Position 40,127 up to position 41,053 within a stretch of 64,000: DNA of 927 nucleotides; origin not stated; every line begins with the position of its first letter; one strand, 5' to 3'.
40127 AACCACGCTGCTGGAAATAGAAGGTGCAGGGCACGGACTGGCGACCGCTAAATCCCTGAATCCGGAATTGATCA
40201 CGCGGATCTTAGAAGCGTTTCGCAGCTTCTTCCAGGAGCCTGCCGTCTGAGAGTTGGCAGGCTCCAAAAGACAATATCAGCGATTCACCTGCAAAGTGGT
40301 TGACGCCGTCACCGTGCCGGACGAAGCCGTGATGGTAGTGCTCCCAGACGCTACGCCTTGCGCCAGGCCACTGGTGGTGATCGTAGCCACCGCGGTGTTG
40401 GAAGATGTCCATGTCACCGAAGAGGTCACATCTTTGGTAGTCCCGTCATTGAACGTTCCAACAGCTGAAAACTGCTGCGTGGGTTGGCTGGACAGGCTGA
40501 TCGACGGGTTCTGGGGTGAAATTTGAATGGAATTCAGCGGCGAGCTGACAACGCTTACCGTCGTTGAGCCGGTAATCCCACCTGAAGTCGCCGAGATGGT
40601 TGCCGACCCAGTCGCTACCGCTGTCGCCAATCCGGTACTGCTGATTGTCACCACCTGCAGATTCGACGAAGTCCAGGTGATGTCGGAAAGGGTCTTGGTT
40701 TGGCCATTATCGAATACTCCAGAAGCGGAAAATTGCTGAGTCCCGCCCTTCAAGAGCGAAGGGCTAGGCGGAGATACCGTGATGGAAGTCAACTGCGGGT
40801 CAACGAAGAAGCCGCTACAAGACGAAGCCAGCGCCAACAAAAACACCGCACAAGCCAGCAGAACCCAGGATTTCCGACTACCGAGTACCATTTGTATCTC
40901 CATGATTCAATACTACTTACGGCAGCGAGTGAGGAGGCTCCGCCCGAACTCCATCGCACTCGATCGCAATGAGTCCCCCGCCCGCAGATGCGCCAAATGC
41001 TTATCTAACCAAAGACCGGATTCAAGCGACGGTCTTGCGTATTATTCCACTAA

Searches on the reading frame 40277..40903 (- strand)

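Call 35: search_protein_families(library=pfam, proteins=[window:40277-40903:-], max_evalue=0.01)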
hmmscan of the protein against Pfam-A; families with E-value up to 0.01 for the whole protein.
window:40277-40903:- (208 aa): 2 families
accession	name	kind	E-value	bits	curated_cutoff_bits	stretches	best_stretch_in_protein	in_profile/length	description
PF02368.24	Big_2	-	2.8e-28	98.1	22.8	2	39-116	3-77/79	Bacterial Ig-like domain (group 2)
PF12985.13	DUF3869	-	0.0018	18.8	24.5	0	76-119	26-69/85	Domain of unknown function (DUF3869)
